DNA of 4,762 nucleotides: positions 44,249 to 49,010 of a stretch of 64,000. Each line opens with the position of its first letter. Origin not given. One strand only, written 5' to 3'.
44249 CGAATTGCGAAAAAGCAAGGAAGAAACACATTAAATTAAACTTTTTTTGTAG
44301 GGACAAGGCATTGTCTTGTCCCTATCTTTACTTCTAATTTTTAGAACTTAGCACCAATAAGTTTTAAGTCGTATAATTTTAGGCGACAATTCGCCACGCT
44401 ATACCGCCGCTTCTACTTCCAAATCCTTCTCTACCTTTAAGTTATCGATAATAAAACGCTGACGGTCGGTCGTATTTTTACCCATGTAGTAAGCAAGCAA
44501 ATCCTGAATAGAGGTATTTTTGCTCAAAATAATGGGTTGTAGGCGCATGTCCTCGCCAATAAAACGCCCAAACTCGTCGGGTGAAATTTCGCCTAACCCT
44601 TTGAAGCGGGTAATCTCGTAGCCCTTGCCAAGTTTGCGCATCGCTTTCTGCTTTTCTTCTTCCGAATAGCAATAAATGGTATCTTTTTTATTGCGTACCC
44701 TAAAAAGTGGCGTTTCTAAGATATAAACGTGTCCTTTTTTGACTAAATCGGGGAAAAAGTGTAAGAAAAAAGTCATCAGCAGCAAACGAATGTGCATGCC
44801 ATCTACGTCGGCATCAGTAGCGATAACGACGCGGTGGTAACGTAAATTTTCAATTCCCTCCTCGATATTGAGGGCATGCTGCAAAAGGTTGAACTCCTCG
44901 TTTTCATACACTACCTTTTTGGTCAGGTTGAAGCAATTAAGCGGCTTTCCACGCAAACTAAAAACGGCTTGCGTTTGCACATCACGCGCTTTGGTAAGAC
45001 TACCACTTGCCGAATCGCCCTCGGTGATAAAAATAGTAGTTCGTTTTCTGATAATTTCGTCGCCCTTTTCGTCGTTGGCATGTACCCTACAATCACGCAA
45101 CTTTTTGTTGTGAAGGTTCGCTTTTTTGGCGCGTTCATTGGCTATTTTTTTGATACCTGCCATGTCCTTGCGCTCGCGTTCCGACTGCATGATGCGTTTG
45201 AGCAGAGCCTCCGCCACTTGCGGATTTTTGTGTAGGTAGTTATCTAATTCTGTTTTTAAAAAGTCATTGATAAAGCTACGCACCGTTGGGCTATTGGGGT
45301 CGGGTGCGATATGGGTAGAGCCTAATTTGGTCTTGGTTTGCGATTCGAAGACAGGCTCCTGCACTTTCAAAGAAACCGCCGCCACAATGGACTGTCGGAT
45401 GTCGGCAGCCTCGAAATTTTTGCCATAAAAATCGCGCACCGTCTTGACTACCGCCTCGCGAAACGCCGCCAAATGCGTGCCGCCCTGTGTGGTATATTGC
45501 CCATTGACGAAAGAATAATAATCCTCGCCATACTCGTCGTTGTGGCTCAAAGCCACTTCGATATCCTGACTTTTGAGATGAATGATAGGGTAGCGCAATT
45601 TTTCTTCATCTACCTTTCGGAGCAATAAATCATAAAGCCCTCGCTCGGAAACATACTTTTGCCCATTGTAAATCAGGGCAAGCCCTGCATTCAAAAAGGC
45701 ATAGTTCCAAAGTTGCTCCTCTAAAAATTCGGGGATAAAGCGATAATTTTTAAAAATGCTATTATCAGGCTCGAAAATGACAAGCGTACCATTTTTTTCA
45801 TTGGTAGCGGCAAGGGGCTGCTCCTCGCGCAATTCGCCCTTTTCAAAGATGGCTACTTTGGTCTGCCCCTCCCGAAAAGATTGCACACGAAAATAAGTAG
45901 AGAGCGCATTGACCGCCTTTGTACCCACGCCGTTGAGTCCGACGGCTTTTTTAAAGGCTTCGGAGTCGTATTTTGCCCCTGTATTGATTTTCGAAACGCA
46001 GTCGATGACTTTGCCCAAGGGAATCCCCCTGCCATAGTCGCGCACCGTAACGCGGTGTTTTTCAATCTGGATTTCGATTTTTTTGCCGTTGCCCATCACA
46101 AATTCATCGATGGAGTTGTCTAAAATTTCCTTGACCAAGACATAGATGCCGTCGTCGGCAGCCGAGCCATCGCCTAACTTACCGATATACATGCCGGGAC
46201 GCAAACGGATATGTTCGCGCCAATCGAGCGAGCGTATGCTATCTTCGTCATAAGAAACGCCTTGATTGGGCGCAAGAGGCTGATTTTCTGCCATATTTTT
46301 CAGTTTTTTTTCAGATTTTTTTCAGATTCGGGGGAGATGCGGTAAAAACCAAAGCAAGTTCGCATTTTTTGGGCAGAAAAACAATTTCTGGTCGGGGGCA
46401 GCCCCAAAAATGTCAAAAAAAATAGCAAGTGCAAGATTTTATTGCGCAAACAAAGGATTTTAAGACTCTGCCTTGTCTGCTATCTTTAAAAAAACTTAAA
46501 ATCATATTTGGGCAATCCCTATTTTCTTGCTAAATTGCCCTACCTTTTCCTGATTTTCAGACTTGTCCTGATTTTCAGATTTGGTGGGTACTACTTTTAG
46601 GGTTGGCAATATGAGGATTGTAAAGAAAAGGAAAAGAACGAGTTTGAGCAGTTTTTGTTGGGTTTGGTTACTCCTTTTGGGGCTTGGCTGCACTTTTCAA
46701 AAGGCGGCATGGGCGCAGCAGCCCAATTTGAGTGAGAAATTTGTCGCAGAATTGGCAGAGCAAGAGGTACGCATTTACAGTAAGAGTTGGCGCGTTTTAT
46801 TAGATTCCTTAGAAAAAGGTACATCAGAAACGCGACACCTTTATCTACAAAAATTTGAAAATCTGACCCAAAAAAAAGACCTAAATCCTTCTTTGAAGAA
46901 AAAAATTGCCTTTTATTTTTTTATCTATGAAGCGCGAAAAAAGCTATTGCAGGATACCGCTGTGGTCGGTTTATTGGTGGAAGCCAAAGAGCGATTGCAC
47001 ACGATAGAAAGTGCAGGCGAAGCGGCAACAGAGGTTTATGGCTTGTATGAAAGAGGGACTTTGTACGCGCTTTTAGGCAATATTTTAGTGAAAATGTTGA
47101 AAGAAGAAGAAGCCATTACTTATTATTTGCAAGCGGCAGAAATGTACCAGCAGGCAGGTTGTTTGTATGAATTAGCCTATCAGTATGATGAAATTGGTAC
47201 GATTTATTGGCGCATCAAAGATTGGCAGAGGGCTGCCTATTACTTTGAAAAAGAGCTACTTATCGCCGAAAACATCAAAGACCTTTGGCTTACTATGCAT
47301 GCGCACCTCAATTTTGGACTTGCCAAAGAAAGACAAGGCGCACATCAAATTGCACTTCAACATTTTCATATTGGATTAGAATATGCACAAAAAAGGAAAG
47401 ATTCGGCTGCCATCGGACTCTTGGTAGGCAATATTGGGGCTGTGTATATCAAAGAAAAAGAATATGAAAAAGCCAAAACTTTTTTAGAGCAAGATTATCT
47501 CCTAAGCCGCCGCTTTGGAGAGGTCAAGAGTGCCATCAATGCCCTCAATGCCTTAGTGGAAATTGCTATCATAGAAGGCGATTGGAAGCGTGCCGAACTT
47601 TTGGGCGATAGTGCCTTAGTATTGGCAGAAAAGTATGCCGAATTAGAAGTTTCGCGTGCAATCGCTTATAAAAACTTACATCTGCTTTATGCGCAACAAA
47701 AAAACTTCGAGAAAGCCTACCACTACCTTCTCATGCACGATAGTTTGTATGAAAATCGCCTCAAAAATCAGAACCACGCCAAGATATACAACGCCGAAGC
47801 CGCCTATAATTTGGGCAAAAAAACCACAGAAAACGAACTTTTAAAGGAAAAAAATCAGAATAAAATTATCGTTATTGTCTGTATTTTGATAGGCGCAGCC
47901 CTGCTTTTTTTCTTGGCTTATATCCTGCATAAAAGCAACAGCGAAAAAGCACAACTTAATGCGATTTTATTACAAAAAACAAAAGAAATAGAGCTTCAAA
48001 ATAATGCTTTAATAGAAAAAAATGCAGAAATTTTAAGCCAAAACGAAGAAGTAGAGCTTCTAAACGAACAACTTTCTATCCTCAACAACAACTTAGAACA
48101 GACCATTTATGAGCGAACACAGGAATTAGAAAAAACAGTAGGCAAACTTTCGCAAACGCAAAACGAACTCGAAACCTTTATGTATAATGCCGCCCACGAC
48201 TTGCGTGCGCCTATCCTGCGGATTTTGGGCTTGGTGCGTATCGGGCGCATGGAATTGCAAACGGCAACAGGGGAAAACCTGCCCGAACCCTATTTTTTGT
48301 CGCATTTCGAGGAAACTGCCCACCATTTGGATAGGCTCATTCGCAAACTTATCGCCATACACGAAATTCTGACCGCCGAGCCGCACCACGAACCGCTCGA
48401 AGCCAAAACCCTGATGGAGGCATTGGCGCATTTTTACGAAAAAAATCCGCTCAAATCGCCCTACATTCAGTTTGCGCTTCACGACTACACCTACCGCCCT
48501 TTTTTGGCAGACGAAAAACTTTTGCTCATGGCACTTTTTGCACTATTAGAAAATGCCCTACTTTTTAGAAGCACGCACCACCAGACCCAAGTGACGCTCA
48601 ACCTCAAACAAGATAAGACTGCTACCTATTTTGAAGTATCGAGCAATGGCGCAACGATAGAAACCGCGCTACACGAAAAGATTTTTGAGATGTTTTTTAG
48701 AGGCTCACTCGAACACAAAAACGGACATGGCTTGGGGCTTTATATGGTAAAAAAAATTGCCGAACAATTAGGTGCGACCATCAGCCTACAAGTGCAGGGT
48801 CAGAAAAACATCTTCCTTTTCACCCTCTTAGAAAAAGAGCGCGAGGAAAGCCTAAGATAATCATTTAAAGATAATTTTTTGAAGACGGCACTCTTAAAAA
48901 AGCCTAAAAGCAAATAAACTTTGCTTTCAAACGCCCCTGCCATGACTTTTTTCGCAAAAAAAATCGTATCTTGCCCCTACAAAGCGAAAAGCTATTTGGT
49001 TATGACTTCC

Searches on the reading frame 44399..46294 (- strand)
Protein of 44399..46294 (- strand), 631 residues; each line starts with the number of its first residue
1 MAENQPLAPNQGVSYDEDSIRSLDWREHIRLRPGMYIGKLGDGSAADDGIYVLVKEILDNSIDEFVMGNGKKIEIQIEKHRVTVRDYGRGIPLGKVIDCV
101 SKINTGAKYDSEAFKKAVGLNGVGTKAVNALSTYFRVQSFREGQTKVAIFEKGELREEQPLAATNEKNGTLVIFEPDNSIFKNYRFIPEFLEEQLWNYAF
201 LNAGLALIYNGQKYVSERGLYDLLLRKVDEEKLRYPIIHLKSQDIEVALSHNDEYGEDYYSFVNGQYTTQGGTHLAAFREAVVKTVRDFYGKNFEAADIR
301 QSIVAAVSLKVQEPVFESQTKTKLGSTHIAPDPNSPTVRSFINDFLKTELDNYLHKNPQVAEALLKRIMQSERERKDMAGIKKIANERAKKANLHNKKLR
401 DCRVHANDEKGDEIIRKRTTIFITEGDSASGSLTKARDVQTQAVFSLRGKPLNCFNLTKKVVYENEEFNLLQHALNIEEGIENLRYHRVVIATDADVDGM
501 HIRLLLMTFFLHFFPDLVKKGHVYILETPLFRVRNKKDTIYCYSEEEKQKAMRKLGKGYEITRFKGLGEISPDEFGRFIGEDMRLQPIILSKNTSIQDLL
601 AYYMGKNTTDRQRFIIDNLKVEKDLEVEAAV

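Call 74: search_protein_families(library=pfam, proteins=[window:44399-46294:-], max_evalue=0.0001)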
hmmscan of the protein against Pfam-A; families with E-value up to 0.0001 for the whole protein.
window:44399-46294:- (631 aa): 5 families
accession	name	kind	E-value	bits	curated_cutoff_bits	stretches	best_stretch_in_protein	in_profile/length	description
PF00204.31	DNA_gyraseB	-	3.4e-32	111.7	27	1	243-377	32-166/173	DNA gyrase B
PF01751.28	Toprim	-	4.1e-15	56.2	23.1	1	420-527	1-95/96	Toprim domain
PF02518.31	HATPase_c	-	1.2e-08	35.8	26.4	1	48-147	4-103/111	Histidine kinase-, DNA gyrase B-, and HSP90-like ATPase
PF00986.26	DNA_gyraseB_C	-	1.3e-05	25.7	29.8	1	557-615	2-62/63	DNA gyrase B subunit, carboxyl terminus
PF13589.12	HATPase_c_3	-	2.6e-05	24.7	25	1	54-157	7-110/137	Histidine kinase-, DNA gyrase B-, and HSP90-like ATPase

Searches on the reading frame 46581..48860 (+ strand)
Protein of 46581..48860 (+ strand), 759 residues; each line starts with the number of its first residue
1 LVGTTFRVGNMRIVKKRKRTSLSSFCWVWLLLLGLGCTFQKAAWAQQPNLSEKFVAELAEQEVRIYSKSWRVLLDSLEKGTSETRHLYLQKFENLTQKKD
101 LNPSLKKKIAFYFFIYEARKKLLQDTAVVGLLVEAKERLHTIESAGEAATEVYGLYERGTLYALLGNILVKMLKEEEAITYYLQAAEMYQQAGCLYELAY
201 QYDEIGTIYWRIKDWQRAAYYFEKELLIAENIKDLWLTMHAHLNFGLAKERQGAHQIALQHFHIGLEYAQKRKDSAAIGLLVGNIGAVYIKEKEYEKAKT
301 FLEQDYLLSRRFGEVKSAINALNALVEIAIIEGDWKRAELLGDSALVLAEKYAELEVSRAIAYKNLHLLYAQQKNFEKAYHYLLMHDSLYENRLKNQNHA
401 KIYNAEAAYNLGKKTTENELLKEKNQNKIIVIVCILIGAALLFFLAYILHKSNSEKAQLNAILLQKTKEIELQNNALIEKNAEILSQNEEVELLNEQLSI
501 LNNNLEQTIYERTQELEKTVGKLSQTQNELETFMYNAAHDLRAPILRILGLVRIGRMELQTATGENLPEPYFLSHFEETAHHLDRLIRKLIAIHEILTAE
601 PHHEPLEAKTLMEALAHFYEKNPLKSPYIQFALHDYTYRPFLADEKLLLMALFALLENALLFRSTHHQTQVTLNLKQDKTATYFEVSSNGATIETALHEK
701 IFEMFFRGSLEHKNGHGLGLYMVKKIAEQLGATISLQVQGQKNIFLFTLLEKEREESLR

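Call 74: search_protein_families(library=pfam, proteins=[window:46581-48860:+], max_evalue=0.0001)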
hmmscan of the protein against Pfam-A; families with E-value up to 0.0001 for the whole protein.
window:46581-48860:+ (759 aa): 2 families
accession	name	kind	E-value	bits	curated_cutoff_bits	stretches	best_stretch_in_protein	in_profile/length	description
PF02518.31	HATPase_c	-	6.1e-15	56.1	26.4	1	644-749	2-107/111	Histidine kinase-, DNA gyrase B-, and HSP90-like ATPase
PF13424.12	TPR_12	-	8.8e-11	42.3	30.1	0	204-262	8-68/77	Tetratricopeptide repeat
